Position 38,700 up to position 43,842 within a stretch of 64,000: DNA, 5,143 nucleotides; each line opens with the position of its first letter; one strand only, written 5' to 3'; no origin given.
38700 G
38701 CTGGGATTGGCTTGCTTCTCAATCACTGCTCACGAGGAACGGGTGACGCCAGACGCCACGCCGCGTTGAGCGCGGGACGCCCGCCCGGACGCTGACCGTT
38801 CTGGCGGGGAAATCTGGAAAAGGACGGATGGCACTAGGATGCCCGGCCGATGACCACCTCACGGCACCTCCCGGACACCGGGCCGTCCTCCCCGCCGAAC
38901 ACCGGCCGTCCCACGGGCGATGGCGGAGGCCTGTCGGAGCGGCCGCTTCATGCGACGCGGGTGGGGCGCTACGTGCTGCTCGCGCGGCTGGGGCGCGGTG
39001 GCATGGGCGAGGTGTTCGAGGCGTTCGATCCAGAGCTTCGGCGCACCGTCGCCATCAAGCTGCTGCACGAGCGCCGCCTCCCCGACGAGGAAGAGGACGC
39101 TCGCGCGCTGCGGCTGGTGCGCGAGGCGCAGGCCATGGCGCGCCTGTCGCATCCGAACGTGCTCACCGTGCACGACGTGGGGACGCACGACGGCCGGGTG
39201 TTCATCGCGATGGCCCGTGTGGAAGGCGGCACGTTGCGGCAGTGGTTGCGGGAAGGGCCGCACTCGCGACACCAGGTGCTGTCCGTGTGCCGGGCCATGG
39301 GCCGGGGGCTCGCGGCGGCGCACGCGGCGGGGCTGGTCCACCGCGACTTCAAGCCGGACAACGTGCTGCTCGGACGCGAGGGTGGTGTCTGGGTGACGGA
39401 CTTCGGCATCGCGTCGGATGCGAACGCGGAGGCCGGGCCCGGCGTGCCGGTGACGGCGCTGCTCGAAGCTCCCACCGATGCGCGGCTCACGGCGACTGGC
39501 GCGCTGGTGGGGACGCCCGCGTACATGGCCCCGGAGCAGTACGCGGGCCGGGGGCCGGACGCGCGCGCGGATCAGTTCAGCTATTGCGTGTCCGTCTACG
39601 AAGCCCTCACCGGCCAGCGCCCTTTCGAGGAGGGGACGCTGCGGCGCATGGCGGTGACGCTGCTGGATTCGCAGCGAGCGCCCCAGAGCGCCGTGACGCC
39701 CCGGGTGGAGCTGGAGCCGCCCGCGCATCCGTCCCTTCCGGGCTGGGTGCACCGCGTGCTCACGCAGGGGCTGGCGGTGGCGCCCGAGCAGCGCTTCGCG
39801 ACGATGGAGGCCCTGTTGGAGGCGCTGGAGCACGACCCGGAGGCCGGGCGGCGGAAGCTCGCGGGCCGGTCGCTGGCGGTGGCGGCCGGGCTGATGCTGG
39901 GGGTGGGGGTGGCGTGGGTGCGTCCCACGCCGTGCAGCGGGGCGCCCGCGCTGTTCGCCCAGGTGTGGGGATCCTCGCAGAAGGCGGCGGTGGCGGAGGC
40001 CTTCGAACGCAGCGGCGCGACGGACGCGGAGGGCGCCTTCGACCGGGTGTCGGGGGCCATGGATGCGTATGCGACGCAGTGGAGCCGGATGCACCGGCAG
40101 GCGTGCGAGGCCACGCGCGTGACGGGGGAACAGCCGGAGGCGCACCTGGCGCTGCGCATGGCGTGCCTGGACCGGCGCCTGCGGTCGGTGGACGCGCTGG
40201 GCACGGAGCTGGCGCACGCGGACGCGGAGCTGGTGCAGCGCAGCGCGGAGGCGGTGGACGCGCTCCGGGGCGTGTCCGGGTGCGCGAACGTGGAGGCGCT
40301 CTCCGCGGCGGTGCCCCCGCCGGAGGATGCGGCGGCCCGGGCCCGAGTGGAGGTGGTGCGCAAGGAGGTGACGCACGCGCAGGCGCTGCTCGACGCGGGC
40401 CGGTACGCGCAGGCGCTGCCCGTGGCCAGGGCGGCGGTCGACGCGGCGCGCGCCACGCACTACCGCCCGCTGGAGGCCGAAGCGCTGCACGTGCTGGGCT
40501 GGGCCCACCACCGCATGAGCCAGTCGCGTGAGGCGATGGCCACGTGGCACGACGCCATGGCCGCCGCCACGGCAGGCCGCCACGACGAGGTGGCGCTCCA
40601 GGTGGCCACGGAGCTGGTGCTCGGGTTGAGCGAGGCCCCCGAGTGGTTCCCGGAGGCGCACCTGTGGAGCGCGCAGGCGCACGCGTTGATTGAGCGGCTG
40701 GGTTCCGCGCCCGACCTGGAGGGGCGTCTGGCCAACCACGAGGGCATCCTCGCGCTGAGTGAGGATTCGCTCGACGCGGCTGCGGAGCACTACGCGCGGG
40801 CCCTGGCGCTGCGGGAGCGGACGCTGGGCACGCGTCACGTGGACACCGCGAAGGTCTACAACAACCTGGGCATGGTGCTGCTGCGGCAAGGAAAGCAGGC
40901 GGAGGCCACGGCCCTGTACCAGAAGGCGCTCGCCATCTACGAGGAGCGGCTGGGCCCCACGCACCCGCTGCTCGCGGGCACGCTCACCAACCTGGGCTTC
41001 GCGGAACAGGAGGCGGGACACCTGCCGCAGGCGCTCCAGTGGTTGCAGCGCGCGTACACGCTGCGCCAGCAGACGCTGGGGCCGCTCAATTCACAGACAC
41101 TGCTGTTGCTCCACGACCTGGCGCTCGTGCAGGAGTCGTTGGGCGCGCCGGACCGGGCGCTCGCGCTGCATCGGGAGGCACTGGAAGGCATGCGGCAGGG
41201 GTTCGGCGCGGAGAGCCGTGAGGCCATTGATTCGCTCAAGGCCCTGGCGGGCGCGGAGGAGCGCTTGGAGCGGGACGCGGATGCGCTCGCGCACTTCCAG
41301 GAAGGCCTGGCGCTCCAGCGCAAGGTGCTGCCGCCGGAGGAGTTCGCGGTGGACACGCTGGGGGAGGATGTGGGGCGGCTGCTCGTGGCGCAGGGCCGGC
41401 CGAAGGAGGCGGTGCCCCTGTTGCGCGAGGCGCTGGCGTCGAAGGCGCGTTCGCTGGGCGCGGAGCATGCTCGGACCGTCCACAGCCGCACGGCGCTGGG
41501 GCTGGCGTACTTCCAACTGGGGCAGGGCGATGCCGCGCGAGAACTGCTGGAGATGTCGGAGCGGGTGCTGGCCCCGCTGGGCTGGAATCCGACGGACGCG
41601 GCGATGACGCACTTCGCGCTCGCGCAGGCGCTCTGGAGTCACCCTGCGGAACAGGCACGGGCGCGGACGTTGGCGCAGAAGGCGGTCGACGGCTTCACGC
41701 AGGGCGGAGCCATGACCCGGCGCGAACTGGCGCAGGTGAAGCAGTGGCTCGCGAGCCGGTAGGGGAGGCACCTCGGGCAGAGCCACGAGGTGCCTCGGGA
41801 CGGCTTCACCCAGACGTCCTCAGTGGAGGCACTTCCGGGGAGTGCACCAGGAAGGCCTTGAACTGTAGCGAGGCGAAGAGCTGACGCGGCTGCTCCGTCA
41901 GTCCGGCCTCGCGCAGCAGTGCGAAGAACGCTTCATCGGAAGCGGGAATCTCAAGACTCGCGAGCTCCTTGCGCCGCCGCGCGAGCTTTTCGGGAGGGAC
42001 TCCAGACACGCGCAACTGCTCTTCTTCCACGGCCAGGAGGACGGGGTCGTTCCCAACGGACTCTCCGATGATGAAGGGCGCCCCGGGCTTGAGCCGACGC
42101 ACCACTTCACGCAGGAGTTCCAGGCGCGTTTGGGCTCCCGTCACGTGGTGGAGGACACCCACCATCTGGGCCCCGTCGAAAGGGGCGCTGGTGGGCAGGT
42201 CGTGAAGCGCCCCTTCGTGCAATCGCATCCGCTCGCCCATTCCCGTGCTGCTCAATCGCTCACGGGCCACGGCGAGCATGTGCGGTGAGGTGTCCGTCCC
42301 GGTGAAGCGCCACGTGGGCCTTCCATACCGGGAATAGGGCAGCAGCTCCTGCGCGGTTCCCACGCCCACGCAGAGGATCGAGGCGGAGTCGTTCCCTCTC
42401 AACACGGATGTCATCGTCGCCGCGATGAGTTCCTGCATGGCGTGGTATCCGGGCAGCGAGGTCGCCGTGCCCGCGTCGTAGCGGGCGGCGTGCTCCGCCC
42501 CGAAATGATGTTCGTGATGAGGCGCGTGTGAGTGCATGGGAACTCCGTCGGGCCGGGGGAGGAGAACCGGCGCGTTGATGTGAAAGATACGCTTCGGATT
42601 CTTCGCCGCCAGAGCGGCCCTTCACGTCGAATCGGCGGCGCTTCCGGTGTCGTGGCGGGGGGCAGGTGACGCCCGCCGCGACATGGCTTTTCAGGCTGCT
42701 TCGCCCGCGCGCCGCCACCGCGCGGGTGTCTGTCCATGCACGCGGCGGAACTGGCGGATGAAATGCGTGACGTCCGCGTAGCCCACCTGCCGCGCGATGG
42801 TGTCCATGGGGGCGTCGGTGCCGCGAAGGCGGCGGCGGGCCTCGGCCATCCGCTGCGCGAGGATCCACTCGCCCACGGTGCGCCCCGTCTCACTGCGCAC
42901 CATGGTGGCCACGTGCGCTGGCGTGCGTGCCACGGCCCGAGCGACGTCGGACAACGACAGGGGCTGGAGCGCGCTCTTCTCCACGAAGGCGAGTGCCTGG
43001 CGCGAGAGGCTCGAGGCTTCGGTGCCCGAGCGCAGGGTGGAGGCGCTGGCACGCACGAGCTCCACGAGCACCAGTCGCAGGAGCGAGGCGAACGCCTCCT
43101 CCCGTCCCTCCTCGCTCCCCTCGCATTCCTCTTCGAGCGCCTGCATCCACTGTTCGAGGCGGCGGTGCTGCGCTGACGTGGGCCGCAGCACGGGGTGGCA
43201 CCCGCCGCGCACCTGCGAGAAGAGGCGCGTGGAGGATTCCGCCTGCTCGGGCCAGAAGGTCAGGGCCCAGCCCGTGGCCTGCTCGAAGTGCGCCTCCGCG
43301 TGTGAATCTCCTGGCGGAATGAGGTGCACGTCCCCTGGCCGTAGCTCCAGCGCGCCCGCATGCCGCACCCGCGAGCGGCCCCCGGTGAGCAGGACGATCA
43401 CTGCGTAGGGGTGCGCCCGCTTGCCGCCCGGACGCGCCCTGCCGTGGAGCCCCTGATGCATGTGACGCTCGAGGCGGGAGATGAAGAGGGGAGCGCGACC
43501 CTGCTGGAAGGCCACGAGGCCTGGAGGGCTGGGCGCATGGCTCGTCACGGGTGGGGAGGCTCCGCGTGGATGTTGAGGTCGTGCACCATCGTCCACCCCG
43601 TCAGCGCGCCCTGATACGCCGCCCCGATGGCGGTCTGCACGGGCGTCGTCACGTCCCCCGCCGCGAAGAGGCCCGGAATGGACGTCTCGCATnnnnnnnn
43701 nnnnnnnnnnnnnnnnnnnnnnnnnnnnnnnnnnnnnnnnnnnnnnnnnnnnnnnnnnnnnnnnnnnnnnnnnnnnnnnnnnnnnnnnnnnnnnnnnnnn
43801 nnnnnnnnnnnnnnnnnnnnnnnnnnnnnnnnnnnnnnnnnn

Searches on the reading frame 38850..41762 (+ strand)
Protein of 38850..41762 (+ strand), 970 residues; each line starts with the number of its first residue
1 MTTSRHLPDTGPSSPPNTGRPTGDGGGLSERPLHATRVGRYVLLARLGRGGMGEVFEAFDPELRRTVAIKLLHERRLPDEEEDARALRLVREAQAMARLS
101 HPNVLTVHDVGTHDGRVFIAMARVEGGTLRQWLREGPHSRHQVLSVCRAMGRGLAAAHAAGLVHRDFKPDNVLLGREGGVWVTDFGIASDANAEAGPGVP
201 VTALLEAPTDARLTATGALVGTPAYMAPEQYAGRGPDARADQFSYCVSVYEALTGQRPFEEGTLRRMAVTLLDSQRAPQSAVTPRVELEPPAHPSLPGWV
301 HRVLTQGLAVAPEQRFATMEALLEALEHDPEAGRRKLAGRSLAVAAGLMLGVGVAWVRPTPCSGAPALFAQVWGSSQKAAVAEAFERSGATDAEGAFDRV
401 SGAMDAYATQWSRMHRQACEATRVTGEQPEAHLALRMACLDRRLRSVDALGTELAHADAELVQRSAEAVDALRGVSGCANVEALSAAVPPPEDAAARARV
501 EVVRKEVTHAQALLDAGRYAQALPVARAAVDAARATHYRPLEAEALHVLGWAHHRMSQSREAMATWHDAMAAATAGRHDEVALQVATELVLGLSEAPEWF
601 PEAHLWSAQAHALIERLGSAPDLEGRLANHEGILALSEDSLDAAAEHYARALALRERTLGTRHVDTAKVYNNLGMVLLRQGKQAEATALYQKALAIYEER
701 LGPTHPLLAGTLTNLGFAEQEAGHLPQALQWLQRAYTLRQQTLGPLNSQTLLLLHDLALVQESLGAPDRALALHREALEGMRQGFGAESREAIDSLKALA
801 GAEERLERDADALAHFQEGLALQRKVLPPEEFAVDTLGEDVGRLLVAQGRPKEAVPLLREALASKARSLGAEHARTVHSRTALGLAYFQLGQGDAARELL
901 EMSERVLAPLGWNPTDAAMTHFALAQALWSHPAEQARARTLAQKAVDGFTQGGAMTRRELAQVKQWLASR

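Call 38: search_protein_families(library=pfam, proteins=[window:38850-41762:+], max_evalue=0.001)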
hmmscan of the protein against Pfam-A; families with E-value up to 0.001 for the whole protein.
window:38850-41762:+ (970 aa): 14 families
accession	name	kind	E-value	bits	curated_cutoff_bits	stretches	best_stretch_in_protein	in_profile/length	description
PF13424.12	TPR_12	-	8e-50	167.4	30.1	6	632-699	10-77/77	Tetratricopeptide repeat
PF00069.31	Pkinase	-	1.4e-40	139.8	31.7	1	41-322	1-258/263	Protein kinase domain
PF13374.12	TPR_10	-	7.1e-38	128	27.5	3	666-706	1-41/42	Tetratricopeptide repeat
PF07714.23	PK_Tyr_Ser-Thr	-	1.5e-26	93.7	23.1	1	44-283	4-229/258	Protein tyrosine and serine/threonine kinase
PF00515.34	TPR_1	-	1.1e-14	53.9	27.8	1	667-698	1-32/34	Tetratricopeptide repeat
PF24885.1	TPR_NPHP3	-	1.3e-13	51.3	100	2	641-715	115-189/239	Nephrocystin-3 TPR domain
PF07719.23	TPR_2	-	1.7e-13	50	27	1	667-698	1-32/34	Tetratricopeptide repeat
PF13181.12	TPR_8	-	9.8e-11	41.4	25.7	0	667-698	1-32/34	Tetratricopeptide repeat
PF17874.7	TPR_MalT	-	1.4e-07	31.6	45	1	638-785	53-195/336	MalT-like TPR region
PF13432.12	TPR_16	-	2.9e-06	28.1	32.7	2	632-697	4-61/65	Tetratricopeptide repeat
PF13176.12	TPR_7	-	4.3e-06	26.8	27.9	0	671-702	3-34/36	Tetratricopeptide repeat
PF13428.12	TPR_14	-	2.3e-05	25.1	23.5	0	842-863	8-29/44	Tetratricopeptide repeat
PF14559.12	TPR_19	-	0.00034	21.3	25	1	845-902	1-50/68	Tetratricopeptide repeat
PF14531.12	Kinase-like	-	0.00085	19.1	25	0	155-186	159-190/289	Kinase-like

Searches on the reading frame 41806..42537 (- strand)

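Call 38: search_protein_families(library=pfam, proteins=[window:41806-42537:-], max_evalue=0.001)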
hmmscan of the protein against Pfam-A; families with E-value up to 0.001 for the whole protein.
window:41806-42537:- (243 aa): 5 families
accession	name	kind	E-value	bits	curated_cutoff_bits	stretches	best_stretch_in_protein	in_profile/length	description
PF13649.12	Methyltransf_25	-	1.2e-14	55.2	27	1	54-152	1-96/97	Methyltransferase domain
PF08241.18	Methyltransf_11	-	1.4e-13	51.8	21.2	1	55-157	1-95/95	Methyltransferase domain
PF08242.18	Methyltransf_12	-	9.2e-13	49.2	30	1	57-154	3-97/98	Methyltransferase domain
PF13847.12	Methyltransf_31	-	3.9e-07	30.3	27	1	57-175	10-127/145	Methyltransferase domain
PF01209.24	Ubie_methyltran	-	1.4e-05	25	20.1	1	38-157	38-151/233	ubiE/COQ5 methyltransferase family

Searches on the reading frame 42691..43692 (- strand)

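Call 38: search_protein_families(library=pfam, proteins=[window:42691-43692:-], max_evalue=0.001)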
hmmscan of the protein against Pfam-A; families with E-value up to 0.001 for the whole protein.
window:42691-43692:- (333 aa): 4 families
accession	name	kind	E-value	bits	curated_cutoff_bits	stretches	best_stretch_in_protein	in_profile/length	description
PF12833.13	HTH_18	-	3.2e-21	75.8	33.6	1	251-328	2-79/80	Helix-turn-helix domain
PF00165.29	HTH_AraC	-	8.2e-10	39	26.6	1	292-328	7-42/42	Bacterial regulatory helix-turn-helix proteins, AraC family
PF02311.25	AraC_binding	-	2.9e-07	30.7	21.1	1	91-205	18-135/135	AraC-like ligand binding domain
PF12852.13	Cupin_6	-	0.00048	20.4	26.7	0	92-133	29-74/183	Cupin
